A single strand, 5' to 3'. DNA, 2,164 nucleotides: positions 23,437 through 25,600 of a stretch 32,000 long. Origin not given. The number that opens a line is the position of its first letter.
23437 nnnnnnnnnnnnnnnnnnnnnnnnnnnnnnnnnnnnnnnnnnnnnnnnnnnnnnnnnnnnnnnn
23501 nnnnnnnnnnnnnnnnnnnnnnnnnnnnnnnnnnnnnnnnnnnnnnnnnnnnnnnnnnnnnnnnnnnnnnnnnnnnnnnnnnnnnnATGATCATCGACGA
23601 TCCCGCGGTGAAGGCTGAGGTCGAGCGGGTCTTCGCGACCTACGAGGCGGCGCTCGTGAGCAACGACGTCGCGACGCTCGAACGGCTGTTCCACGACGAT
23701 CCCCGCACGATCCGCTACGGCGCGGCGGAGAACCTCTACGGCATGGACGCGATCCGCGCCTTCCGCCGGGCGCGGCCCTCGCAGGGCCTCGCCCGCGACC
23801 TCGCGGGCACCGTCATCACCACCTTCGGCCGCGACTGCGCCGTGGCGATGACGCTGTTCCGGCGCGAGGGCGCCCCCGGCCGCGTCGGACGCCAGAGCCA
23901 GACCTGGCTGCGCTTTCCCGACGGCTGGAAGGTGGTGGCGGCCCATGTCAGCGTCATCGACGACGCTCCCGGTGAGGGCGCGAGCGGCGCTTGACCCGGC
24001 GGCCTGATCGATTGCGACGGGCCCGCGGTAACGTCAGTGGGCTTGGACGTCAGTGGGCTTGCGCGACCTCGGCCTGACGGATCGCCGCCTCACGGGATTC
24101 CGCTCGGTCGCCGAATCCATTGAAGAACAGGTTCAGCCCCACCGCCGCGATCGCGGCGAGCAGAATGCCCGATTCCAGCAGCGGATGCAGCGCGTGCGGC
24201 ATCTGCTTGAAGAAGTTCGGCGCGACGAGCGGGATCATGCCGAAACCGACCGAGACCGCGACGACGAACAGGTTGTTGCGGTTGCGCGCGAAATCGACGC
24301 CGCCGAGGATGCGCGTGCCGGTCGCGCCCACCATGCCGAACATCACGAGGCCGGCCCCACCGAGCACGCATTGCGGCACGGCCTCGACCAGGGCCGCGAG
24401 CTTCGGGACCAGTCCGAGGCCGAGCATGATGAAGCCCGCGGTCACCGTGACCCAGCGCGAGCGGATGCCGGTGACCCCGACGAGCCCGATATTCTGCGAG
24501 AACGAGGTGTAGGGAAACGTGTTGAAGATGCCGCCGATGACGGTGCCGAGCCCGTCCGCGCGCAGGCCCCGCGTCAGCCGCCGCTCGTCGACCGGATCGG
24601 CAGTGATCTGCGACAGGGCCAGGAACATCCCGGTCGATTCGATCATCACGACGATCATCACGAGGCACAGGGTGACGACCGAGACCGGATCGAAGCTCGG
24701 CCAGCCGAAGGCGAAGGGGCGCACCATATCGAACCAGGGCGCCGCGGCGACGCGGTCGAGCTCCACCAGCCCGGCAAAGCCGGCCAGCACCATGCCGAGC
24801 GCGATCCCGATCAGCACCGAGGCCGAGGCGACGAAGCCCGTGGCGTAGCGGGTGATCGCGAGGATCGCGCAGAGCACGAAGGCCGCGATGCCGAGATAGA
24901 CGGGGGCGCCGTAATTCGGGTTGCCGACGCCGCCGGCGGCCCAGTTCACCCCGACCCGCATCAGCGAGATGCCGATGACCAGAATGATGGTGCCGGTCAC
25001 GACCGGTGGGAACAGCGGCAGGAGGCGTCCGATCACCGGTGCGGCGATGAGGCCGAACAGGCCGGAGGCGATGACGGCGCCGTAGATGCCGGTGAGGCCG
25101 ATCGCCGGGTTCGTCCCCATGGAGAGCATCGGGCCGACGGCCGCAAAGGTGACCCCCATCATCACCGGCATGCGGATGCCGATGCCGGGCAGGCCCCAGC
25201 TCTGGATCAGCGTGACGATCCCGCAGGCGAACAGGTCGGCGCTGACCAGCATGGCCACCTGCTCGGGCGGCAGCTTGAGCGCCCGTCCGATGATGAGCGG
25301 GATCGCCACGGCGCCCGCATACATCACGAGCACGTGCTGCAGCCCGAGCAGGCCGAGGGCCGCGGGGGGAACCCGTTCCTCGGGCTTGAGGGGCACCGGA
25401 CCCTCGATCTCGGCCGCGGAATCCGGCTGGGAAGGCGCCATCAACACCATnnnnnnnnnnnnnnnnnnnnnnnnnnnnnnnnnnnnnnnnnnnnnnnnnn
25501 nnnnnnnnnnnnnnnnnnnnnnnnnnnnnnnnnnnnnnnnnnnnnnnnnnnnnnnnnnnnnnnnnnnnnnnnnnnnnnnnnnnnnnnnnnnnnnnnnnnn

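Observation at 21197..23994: Cysteine hydrolase + AtzG/AtzE/AtzH-like operon without AtzD or AtzF: a ureide-hydrolysing module of unknown substrate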

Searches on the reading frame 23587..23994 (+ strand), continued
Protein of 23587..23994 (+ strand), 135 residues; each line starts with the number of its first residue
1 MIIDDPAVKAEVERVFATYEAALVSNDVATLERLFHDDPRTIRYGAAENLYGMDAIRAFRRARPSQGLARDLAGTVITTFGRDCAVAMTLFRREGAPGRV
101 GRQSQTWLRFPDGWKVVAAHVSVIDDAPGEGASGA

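Call 89: find_homologous_proteins(query=L091:8387-10174:+, max_evalue=1e-80)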
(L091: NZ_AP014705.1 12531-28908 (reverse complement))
Query L091:8387-10174:+ (595 aa): 7997 proteins with E <= 1e-80 among 8000 candidates; the best 120 are listed.
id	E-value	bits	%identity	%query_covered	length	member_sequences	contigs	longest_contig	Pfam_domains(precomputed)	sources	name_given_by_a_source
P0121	0.0e+0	1262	98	100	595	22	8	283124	PF01425.27,PF21986.2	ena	-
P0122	0.0e+0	1147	90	100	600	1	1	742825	PF01425.27,PF21986.2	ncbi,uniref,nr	ncbi:allophanate hydrolase [Methylobacterium sp. SyP6R]|uniref:allophanate hydrolase n=1 Tax=Methylo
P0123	0.0e+0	1146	90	100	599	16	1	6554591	PF01425.27,PF21986.2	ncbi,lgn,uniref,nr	ncbi:allophanate hydrolase [Methylobacterium indicum]|uniref:Allophanate hydrolase n=1 Tax=Methyloba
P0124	0.0e+0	1142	89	100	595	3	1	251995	PF01425.27,PF21986.2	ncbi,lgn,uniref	ncbi:allophanate hydrolase [Methylobacterium aquaticum]|uniref:allophanate hydrolase n=1 Tax=Methylo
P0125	0.0e+0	1134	89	100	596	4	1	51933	PF01425.27,PF21986.2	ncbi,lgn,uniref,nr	ncbi:allophanate hydrolase [Methylobacterium sp. 174MFSha1.1]|uniref:allophanate hydrolase n=1 Tax=M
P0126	0.0e+0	1132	89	100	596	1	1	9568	PF01425.27,PF21986.2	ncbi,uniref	ncbi:allophanate hydrolase [Methylobacterium sp. EM32]|uniref:allophanate hydrolase n=1 Tax=Methylob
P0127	0.0e+0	1129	88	100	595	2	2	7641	PF01425.27,PF21986.2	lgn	-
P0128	0.0e+0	1120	88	100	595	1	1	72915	PF01425.27,PF21986.2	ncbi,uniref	ncbi:allophanate hydrolase [Methylobacterium tarhaniae]|uniref:allophanate hydrolase n=1 Tax=Methylo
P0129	0.0e+0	1119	90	98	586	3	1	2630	PF01425.27,PF21986.2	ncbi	ncbi:allophanate hydrolase, partial [Methylobacterium frigidaeris]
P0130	0.0e+0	1119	87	100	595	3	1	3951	PF01425.27,PF21986.2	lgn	-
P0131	0.0e+0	1113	88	100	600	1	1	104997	PF01425.27,PF21986.2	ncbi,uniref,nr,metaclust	ncbi:allophanate hydrolase [Methylobacterium variabile]|uniref:Allophanate hydrolase n=1 Tax=Methylo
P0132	0.0e+0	1109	88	100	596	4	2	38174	PF01425.27,PF21986.2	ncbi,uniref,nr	ncbi:allophanate hydrolase [Methylobacterium platani]|uniref:Allophanate hydrolase n=2 Tax=Methyloba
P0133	0.0e+0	1108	88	100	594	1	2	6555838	PF01425.27,PF21986.2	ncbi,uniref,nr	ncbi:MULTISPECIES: allophanate hydrolase [Methylobacterium]|uniref:allophanate hydrolase n=1 Tax=Met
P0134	0.0e+0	1099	88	100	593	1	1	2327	PF01425.27,PF21986.2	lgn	-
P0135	0.0e+0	1096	86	100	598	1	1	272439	PF01425.27,PF21986.2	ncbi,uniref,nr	ncbi:allophanate hydrolase [Methylobacterium nonmethylotrophicum]|uniref:Allophanate hydrolase n=1 T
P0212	6.0e-229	780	66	99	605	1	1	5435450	PF01425.27,PF21986.2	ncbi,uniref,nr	ncbi:allophanate hydrolase [Methylobacterium sp. AMS5]|uniref:allophanate hydrolase n=1 Tax=Methylob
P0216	1.9e-228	778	66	99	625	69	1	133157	PF01425.27,PF21986.2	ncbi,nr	ncbi:allophanate hydrolase [Methylorubrum extorquens]|nr:allophanate hydrolase [Methylorubrum extorq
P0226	2.3e-227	775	66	99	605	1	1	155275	PF01425.27,PF21986.2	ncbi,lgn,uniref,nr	ncbi:allophanate hydrolase [Methylorubrum sp. Q1]|uniref:allophanate hydrolase n=1 Tax=Methylorubrum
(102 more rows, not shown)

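Call 90: find_encoding_contigs(protein=P0216, flank=8000, max_places=4)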
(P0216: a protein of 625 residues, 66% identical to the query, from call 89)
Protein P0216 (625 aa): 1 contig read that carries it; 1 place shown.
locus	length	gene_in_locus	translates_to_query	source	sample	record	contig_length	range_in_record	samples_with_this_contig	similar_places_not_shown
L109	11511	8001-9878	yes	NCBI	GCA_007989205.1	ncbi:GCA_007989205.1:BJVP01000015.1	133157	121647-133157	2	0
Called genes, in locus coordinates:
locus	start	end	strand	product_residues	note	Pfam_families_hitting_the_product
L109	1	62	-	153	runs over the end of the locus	PF04940:BLUF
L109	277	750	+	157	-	PF00989:PAS, PF13188:PAS_8 (weak), PF08448:PAS_4, PF13426:PAS_9, PF08447:PAS_3 (weak)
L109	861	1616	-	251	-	PF00563:EAL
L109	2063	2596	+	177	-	-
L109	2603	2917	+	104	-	-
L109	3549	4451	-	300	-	PF00126:HTH_1, PF03466:LysR_substrate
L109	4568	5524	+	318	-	PF13379:NMT1_2, PF12974:Phosphonate-bd, PF09084:NMT1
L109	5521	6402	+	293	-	PF00528:BPD_transp_1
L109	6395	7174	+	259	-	PF00005:ABC_tran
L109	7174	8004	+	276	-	PF00326:Peptidase_S9 (faint), PF20434:BD-FAE, PF07859:Abhydrolase_3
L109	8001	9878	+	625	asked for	PF01425:Amidase, PF21986:AH_C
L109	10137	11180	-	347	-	PF03631:Virul_fac_BrkB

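Call 91: list_cluster_members(proteins=[P0216, P0212, P0226])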
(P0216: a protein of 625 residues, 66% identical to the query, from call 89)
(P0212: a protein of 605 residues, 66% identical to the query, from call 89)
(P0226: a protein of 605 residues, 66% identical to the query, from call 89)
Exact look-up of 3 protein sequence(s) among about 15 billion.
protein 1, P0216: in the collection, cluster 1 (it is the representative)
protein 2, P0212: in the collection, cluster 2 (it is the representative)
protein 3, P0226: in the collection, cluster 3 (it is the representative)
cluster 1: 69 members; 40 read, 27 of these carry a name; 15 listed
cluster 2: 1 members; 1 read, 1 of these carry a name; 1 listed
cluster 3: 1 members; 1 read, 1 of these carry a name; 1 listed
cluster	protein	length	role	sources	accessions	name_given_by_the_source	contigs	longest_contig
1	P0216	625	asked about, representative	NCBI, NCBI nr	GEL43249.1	allophanate hydrolase [Methylorubrum extorquens]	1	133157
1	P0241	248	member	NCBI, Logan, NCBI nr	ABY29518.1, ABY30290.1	Urea carboxylase [Methylorubrum extorquens PA1]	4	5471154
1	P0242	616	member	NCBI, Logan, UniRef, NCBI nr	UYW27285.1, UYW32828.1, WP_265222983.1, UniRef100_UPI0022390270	allophanate hydrolase [Methylorubrum extorquens] | allophanate hydrolase n=1 Tax=Methylorubrum extorquens TaxID=408 RepID=UPI0022390270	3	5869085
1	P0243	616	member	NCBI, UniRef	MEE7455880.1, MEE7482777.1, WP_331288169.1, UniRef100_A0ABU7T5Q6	allophanate hydrolase [Methylorubrum populi] | Allophanate hydrolase n=1 Tax=Methylobacterium radiotolerans TaxID=31998 ...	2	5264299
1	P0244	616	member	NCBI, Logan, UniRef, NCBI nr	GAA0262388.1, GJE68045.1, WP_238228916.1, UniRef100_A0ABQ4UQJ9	Allophanate hydrolase [Methylorubrum aminovorans] | Allophanate hydrolase n=1 Tax=Methylorubrum aminovorans TaxID=269069 ...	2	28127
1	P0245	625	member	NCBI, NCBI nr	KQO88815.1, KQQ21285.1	allophanate hydrolase [Methylobacterium sp. Leaf122] | allophanate hydrolase [Methylobacterium sp. Leaf92]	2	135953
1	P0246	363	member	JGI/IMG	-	allophanate hydrolase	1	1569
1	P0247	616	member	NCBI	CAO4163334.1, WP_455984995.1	allophanate hydrolase [Methylorubrum extorquens]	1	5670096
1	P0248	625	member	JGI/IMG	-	allophanate hydrolase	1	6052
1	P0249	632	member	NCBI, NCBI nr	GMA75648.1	allophanate hydrolase [Methylorubrum aminovorans]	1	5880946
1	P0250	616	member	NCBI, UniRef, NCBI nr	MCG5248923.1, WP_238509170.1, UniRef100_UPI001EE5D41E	allophanate hydrolase [Methylorubrum extorquens] | allophanate hydrolase n=1 Tax=Methylorubrum extorquens TaxID=408 RepID=UPI001EE5D41E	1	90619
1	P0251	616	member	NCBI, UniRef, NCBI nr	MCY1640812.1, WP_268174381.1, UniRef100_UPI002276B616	allophanate hydrolase [Methylorubrum sp. SL192] | allophanate hydrolase n=1 Tax=Methylorubrum sp. SL192 TaxID=2995167 RepID=UPI002276B616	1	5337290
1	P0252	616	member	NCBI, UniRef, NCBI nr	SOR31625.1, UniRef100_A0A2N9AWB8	glutamyl-tRNA(Gln) amidotransferase subunit A [Methylorubrum extorquens] | Glutamyl-tRNA(Gln) amidotransferase subunit A n=1 Tax=Methylorubrum extorquens TaxID=408 ...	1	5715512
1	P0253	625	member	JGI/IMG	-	allophanate hydrolase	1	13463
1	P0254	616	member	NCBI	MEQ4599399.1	MAG: allophanate hydrolase [Methylobacteriaceae bacterium]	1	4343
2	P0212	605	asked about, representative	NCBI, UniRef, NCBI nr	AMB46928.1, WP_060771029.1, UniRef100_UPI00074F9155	allophanate hydrolase [Methylobacterium sp. AMS5] | allophanate hydrolase n=1 Tax=Methylobacterium sp. AMS5 TaxID=925818 RepID=UPI00074F9155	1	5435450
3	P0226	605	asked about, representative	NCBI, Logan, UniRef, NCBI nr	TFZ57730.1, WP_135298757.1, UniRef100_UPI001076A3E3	allophanate hydrolase [Methylorubrum sp. Q1] | allophanate hydrolase n=1 Tax=Methylorubrum sp. Q1 TaxID=2562453 RepID=UPI001076A3E3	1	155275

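Call 92: find_encoding_contigs(protein=P0245, flank=6000, max_places=4)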
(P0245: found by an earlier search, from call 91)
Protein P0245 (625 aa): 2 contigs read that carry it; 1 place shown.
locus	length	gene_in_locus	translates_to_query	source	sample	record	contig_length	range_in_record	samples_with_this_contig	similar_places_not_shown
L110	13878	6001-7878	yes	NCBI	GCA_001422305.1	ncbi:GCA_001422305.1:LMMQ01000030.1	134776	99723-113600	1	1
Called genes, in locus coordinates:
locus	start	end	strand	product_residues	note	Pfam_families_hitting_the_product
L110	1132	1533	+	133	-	-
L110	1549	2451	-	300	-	PF00126:HTH_1, PF03466:LysR_substrate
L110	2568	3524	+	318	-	PF13379:NMT1_2, PF12974:Phosphonate-bd, PF09084:NMT1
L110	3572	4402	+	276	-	PF00528:BPD_transp_1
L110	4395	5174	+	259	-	PF00005:ABC_tran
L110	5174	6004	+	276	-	PF00326:Peptidase_S9 (faint), PF20434:BD-FAE, PF07859:Abhydrolase_3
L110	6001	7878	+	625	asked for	PF01425:Amidase, PF21986:AH_C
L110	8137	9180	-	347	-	PF03631:Virul_fac_BrkB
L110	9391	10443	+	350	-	PF01370:Epimerase, PF13460:NAD_binding_10 (weak), PF22917:PRISE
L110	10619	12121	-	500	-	PF01590:GAF, PF07568:HisKA_2 (faint), PF00989:PAS (weak), PF13426:PAS_9 (faint), PF08447:PAS_3, PF07536:HWE_HK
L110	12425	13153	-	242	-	PF00106:adh_short, PF13561:adh_short_C2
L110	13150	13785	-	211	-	PF06080:DUF938, PF13649:Methyltransf_25 (weak)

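Call 96: search_protein_families(library=ncbifam, proteins=[L089:4588-6399:+], max_evalue=1e-10)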
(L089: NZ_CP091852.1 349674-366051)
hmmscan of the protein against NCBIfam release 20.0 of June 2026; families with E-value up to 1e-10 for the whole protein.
L089:4588-6399:+ (603 aa): 26 families (the best 25 are shown)
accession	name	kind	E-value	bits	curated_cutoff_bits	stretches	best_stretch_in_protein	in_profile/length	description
NF006043.0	PRK08186.1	subfamily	1.7e-246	819.4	487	1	5-596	6-598/600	allophanate hydrolase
TIGR02713.1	allophanate_hyd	equivalog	9e-235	780.5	511.05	1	39-593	2-563/563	allophanate hydrolase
NF005460.0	PRK07056.1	subfamily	4.3e-64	217.1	447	1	8-441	10-450/457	amidase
TIGR00132.1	gatA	equivalog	8.7e-61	206.1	481.1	1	21-295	12-292/466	Asp-tRNA(Asn)/Glu-tRNA(Gln) amidotransferase subunit GatA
NF005688.0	PRK07488.1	equivalog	7.2e-60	203.2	532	1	19-441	25-463/474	indoleacetamide hydrolase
NF004766.0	PRK06102.1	equivalog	5.5e-57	193.9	559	1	7-436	9-443/455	amidase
NF006169.0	PRK08310.1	equivalog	2.4e-52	178.6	391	1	52-443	13-393/395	amidase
NF006631.0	PRK09201.1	equivalog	1.3e-50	172.5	461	1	53-443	60-454/466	AtzE family amidohydrolase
TIGR02715.1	amido_AtzE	subfamily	1.6e-50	172.4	425.75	1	54-443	54-447/452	AtzE family amidohydrolase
NF004622.0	PRK05962.1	equivalog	3.3e-50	171.2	463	1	31-439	14-423/431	amidase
NF005450.0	PRK07042.1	equivalog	2.1e-42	145.2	458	1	6-441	7-449/464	amidase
NF004717.0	PRK06061.1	equivalog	1.3e-41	142.8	498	1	48-254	64-272/483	amidase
NF004815.0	PRK06169.1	equivalog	8.6e-39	133.4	506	1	14-447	18-462/471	amidase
NF005565.0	PRK07235.1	subfamily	7.5e-38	130.4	545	1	49-233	72-257/506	amidase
NF006006.0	PRK08137.1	equivalog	9.6e-37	126.9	534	1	57-233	93-276/529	amidase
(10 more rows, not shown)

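Call 97: search_protein_families(library=pfam, proteins=[L089:6396-6599:+], max_evalue=0.001)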
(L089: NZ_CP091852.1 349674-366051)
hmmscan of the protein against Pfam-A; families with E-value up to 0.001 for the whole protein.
L089:6396-6599:+ (67 aa): 1 family
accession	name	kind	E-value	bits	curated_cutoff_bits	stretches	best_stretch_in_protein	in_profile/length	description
PF13318.11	AtzG-like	-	2.8e-09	37.7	24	1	11-61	1-50/50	1-carboxybiuret hydrolase subunit AtzG-like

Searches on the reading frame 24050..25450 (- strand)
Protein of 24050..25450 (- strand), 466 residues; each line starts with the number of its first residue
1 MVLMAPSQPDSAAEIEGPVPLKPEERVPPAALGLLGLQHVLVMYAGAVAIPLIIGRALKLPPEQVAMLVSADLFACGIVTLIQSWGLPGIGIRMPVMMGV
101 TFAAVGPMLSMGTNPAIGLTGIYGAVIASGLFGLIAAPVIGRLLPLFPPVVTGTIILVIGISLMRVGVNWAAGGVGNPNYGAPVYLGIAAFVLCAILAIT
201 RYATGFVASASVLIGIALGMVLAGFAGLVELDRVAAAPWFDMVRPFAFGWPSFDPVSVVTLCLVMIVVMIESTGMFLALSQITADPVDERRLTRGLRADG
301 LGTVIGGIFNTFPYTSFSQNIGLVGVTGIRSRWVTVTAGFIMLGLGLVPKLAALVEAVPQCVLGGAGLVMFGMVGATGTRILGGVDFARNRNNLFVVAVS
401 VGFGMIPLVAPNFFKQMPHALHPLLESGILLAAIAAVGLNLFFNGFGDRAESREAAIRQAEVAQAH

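Call 3: search_protein_families(library=pfam, proteins=[window:24050-25450:-], max_evalue=0.01)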
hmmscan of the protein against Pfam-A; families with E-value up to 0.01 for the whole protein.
window:24050-25450:- (466 aa): 1 family
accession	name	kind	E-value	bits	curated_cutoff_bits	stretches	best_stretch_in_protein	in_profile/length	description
PF00860.26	Xan_ur_permease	-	1.9e-103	346.7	27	1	34-410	5-386/389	Permease family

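Call 4: search_protein_families(library=ncbifam, proteins=[window:24050-25450:-], max_evalue=0.01)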
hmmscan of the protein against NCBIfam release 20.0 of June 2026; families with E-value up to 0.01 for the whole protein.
window:24050-25450:- (466 aa): 6 families
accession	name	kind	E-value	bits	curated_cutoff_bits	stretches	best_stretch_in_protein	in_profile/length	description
TIGR03173.1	pbuX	subfamily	1.3e-158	528.1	414.15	1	35-444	1-407/407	xanthine permease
TIGR00801.1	ncs2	superfamily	5.3e-116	388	291.8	1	30-441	5-414/415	NCS2 family nucleobase:cation symporter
NF007995.0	PRK10720.1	equivalog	6.2e-41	140.6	477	1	24-448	9-411/429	uracil permease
TIGR03616.1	RutG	equivalog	1.8e-30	106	758.65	1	20-404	20-395/429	pyrimidine utilization transport protein G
NF037981.1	NCS2_1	subfamily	1.4e-22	80.1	40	1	34-437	5-415/419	purine/pyrimidine permease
NF008502.0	PRK11412.1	equivalog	9.7e-19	67.8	370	1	34-440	12-424/433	uracil/xanthine transporter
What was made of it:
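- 24050..25450 (-): Context: convergent NCS2 xanthine permease (pbuX type). TIGR03173, 528 bits against 414 (call 4).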
